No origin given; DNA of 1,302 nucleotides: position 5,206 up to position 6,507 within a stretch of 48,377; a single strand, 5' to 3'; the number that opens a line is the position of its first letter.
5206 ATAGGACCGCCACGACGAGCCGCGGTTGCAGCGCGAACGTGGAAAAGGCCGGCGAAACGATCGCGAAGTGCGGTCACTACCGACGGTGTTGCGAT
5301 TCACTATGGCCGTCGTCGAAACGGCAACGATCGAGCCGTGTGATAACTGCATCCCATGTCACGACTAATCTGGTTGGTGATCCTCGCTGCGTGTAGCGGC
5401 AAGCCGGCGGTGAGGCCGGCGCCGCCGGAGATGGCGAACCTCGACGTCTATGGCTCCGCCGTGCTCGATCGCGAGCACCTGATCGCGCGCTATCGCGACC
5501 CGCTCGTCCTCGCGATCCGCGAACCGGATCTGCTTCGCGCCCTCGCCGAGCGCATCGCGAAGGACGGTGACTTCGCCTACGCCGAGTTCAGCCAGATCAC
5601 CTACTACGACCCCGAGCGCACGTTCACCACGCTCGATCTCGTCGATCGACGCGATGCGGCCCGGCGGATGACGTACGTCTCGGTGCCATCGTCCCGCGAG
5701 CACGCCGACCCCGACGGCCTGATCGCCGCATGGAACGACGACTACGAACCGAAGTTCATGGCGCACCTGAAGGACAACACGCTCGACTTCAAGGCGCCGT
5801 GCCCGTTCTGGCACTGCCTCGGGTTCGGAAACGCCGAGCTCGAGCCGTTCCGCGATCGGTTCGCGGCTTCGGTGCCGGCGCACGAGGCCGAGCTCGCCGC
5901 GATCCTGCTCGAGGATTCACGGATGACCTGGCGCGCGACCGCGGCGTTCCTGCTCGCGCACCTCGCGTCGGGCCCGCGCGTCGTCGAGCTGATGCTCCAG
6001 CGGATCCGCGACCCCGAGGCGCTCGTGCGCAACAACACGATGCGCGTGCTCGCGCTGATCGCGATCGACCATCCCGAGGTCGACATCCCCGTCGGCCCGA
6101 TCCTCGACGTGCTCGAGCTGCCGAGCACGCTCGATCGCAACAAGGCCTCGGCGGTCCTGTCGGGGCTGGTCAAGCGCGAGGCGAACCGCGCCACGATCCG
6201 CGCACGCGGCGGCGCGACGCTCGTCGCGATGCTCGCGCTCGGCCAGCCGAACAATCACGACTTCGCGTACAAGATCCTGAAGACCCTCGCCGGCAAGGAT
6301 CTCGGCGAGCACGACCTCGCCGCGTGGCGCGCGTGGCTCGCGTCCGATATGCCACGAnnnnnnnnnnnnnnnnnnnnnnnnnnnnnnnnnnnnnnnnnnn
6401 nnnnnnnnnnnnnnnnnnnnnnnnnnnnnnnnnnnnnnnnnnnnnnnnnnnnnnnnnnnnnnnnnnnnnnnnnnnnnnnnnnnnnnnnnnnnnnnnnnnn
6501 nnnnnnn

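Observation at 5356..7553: Lipoprotein (HEAT-like) plus catalytically dead kinase-like domain fused to a TIGR02996 repeat-companion domain, as an apparent two-gene unit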

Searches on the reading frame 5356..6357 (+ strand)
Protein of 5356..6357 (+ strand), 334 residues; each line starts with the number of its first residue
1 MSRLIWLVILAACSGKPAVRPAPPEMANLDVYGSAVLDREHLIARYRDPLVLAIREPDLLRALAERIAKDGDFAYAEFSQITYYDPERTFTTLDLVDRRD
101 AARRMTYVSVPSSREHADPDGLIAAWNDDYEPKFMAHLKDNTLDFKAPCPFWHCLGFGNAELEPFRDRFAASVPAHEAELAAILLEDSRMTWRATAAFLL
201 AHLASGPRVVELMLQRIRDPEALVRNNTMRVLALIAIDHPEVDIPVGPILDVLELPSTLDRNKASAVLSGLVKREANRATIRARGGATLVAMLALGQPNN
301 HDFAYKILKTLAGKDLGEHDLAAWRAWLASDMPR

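Call 4: search_protein_families(library=pfam, proteins=[window:5356-6357:+], max_evalue=1)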
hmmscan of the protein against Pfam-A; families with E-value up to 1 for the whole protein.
window:5356-6357:+ (334 aa): 2 families
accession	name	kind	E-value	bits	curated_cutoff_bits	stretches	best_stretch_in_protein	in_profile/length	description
PF13646.12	HEAT_2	-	0.00058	20.5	27.7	1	179-241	3-62/88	HEAT repeats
PF13513.12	HEAT_EZ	-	0.24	12.5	27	0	207-234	27-54/55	HEAT-like repeat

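Call 5: search_protein_families(library=ncbifam, proteins=[window:5356-6357:+], max_evalue=1)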
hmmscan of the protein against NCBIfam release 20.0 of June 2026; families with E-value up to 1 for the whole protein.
window:5356-6357:+ (334 aa): 0 families

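Call 9: find_homologous_proteins(query=window:5356-6357:+, max_evalue=0.001)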
Query window:5356-6357:+ (334 aa): 62 proteins with E <= 0.001 among 8000 candidates.
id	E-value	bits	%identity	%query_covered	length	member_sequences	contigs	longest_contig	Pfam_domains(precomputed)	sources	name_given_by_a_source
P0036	6.0e-220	747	100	100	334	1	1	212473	-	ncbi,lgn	-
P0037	2.2e-127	443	63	97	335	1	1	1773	-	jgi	jgi:hypothetical protein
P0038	1.3e-100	355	56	95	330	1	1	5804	-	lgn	-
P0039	2.4e-99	351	53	99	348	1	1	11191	-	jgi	jgi:hypothetical protein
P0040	1.7e-97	345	56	91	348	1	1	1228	PF13646.13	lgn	-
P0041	5.7e-96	340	52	98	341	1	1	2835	PF13646.13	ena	-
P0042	2.0e-95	338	51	99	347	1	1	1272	-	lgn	-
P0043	5.2e-95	336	53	92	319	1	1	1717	-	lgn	-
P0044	1.1e-94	335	51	97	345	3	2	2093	PF13646.13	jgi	-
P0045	1.7e-93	331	53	93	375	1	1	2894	-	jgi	jgi:hypothetical protein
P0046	6.2e-93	330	54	98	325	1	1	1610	-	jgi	jgi:hypothetical protein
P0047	9.7e-92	326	51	96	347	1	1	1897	-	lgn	-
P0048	1.5e-91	325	51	95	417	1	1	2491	-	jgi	jgi:hypothetical protein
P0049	1.7e-91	325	49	98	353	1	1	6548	PF13646.13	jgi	jgi:hypothetical protein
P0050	3.6e-90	321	51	91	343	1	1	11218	PF13646.13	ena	-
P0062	6.5e-72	261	46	91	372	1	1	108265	-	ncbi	-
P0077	9.7e-65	237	37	98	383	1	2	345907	PF13646.13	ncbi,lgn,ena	-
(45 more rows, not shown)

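Call 10: find_encoding_contigs(protein=P0036, flank=6000, max_places=3)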
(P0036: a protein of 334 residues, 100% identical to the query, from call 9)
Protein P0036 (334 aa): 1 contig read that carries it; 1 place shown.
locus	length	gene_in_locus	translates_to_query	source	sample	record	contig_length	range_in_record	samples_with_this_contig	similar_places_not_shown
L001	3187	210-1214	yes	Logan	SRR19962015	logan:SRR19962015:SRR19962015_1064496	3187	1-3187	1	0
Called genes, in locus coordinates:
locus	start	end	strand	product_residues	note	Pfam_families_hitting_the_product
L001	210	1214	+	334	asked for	-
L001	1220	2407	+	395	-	PF00069:Pkinase, PF07714:PK_Tyr_Ser-Thr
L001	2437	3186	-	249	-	?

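Call 11: find_encoding_contigs(protein=P0039, flank=6000, max_places=2)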
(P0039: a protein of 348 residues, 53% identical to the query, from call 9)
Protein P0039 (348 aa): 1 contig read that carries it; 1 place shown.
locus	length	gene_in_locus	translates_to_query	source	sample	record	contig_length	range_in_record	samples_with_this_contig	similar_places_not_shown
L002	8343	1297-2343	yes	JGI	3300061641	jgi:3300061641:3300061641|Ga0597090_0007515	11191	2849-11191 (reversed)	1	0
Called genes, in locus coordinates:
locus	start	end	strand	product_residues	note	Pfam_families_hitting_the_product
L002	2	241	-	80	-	?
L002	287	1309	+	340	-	PF02353:CMAS, PF05175:MTS, PF13489:Methyltransf_23, PF13847:Methyltransf_31, PF08241:Methyltransf_11, PF08242:Methyltransf_12, PF13649:Methyltransf_25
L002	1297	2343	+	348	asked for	-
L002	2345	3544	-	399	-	PF01636:APH (faint), PF00069:Pkinase, PF07714:PK_Tyr_Ser-Thr, PF03109:ABC1 (weak)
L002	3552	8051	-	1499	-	PF02347:GDC-P, PF01212:Beta_elim_lyase (weak), PF14890:Intein_splicing, PF21478:GcvP2_C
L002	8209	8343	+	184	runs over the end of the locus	-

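Call 12: find_encoding_contigs(protein=P0062, flank=6000, max_places=2)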
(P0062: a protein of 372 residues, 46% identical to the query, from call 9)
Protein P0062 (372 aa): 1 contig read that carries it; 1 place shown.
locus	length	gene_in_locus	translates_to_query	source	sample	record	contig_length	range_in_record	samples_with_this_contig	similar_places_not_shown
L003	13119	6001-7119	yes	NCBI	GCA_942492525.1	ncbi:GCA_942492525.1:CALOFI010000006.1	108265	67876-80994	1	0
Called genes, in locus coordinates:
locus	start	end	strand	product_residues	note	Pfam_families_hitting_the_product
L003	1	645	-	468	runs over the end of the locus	PF00498:FHA, PF16697:Yop-YscD_cpl, PF00158:Sigma54_activat, PF14532:Sigma54_activ_2, PF07728:AAA_5, PF25601:AAA_lid_14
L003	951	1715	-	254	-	PF05117:DUF695, PF06877:RraB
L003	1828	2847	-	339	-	-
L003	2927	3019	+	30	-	-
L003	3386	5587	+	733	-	PF07715:Plug (faint), PF13620:CarboxypepD_reg (weak)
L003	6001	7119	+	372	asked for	-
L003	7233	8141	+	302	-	-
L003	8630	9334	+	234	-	-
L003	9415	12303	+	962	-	PF00069:Pkinase, PF07714:PK_Tyr_Ser-Thr (weak), PF25173:Beta-prop_WDR3_1st (faint), PF24817:WD40_WDHD1_1st (faint), PF23414:Beta-prop_EML_2 (faint), PF23381:Beta-prop_IFT122_1st, PF25174:Beta-prop_THOC3 (faint)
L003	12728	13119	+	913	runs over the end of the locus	PF17900:Peptidase_M1_N, PF01433:Peptidase_M1, PF11838:ERAP1_C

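Call 13: find_encoding_contigs(protein=P0050, flank=6000, max_places=2)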
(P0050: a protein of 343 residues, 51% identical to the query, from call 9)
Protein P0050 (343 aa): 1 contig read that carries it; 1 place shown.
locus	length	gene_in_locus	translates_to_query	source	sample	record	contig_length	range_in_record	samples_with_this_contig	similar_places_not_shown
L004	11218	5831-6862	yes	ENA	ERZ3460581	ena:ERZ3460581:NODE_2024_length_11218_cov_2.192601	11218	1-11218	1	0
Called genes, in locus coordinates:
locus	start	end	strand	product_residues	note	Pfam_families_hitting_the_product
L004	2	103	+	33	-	?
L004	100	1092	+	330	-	PF00126:HTH_1, PF03466:LysR_substrate (weak)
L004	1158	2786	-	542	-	PF00144:Beta-lactamase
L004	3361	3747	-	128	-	PF01022:HTH_5 (weak), PF12802:MarR_2, PF12840:HTH_20, PF24033:DUF7342 (weak)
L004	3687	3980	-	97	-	-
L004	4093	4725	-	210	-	PF13409:GST_N_2, PF13417:GST_N_3, PF14834:GST_C_4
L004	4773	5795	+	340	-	PF02353:CMAS, PF05175:MTS (weak), PF13489:Methyltransf_23, PF13847:Methyltransf_31, PF08241:Methyltransf_11, PF08242:Methyltransf_12, PF13649:Methyltransf_25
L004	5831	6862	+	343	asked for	PF13646:HEAT_2 (weak)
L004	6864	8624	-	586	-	PF13231:PMT_2 (weak)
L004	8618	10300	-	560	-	PF13231:PMT_2 (weak)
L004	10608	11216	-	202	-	?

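Call 14: find_encoding_contigs(protein=P0077, flank=6000, max_places=2)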
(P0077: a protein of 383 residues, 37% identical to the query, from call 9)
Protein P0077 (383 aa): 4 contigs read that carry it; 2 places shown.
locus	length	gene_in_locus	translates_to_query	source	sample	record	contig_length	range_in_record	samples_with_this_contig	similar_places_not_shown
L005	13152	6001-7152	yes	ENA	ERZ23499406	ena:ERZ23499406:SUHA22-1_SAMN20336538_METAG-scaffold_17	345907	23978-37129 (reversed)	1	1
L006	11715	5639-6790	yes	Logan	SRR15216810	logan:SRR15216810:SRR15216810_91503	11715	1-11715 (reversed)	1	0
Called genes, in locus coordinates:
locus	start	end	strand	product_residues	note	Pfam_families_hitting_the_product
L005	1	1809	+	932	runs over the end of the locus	PF00069:Pkinase, PF07714:PK_Tyr_Ser-Thr, PF03109:ABC1 (weak), PF07714:PK_Tyr_Ser-Thr (weak), PF20703:nSTAND1, PF13191:AAA_16 (weak)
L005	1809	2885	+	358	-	-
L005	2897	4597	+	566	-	PF13948:DUF4215 (weak)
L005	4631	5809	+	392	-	PF13948:DUF4215 (faint)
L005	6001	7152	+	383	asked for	PF13646:HEAT_2 (faint)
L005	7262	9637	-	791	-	PF14238:DUF4340 (weak)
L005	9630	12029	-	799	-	PF12679:ABC2_membrane_2, PF12730:ABC2_membrane_4 (weak), PF12698:ABC2_membrane_3 (weak), PF09822:ABC_transp_aux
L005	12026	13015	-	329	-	PF00005:ABC_tran, PF13304:AAA_21 (weak)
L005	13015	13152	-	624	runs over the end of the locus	PF01590:GAF, PF13185:GAF_2, PF13492:GAF_3, PF13185:GAF_2, PF01590:GAF, PF00512:HisKA, PF02518:HATPase_c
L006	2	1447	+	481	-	?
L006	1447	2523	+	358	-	-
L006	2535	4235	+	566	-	PF13948:DUF4215 (weak)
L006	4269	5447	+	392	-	PF13948:DUF4215 (faint)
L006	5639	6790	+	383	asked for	PF13646:HEAT_2 (faint)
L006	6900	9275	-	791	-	PF14238:DUF4340 (weak)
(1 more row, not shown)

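Call 59: search_protein_families(library=padloc, proteins=[window:5356-6357:+], max_evalue=0.01)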
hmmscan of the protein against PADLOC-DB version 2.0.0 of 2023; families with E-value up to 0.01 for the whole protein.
window:5356-6357:+ (334 aa): 0 families

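Call 80: list_cluster_members(proteins=[P0036, P0001, P0159])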
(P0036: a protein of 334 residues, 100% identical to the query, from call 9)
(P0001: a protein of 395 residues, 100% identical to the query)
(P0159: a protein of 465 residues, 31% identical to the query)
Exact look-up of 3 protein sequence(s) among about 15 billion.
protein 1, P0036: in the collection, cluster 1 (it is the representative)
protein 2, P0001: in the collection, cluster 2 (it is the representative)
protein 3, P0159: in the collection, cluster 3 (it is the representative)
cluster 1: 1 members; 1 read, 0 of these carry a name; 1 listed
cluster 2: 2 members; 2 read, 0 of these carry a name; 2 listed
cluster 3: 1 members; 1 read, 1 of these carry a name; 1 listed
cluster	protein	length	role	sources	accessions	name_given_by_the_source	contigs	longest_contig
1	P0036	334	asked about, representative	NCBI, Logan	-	-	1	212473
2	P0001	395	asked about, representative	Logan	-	-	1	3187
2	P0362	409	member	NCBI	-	-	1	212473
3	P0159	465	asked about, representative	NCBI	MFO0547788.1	MAG: hypothetical protein U0271_05335 [Polyangiaceae bacterium]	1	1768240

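Call 83: find_encoding_contigs(protein=P0362, flank=3000, max_places=2)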
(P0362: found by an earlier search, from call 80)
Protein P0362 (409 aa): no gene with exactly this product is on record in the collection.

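Call 89: search_solved_structures(query=window:5356-6357:+, max_evalue=1)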
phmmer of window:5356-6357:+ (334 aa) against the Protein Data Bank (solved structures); distinct sequences matched with E-value up to 1: 0.

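Call 92: search_solved_structures(query=A8, max_evalue=1)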
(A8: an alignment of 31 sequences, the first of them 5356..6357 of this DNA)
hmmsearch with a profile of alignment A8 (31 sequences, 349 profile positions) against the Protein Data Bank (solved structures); distinct sequences matched with E-value up to 1: 34.
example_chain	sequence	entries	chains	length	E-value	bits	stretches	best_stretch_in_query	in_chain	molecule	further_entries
4zv6_A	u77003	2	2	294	1.9e-16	63.4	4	200-266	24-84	AlphaRep-7 | alpha-Rep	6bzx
9sah_A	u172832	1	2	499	7.7e-16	61.4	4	197-266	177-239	E4-NB2 synthetic fusion protein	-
6ft5_A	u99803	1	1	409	6.7e-15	58.3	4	198-288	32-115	alphaRep A3_A3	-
6fsq_A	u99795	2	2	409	9.9e-14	54.4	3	198-288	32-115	alphaRep A3_bGFPD | A3_bGFPD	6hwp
4xl5_C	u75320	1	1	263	2.7e-12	49.7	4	200-250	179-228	bGFP-A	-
7p0h_A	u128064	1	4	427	1.6e-08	37.3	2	198-265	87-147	Helicobacter pylori ComF fused to an artificial alphaREP crystallization helper (named B2)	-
6gwc_C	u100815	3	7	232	3.9e-08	36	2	198-288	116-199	iE5 ALPHAREP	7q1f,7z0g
3ltm_A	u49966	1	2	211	7.5e-08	35.1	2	172-286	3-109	Alpha-Rep4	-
9rhz_A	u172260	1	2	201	2.7e-07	33.2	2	200-282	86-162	ALPHAREP bE5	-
3ltj_A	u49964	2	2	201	3.3e-07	33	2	199-288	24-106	AlphaRep-4 | bA3-2: binder of A3 protein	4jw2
8aw4_A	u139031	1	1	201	5.5e-07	32.2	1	200-267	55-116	ALPHAREP bB-E3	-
6gx7_E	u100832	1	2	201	9.5e-07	31.5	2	200-267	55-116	iiiA5 ALPHAREP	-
6veh_A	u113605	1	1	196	1.2e-06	31.1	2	205-282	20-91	HEAT repeat domain-containing protein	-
4xvp_D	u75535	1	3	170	1.8e-05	27.3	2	198-250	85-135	BGFP-C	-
6gwd_G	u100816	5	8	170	1.9e-05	27.2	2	198-250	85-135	iiH5 ALPHAREP | iih5 Alpha Repeating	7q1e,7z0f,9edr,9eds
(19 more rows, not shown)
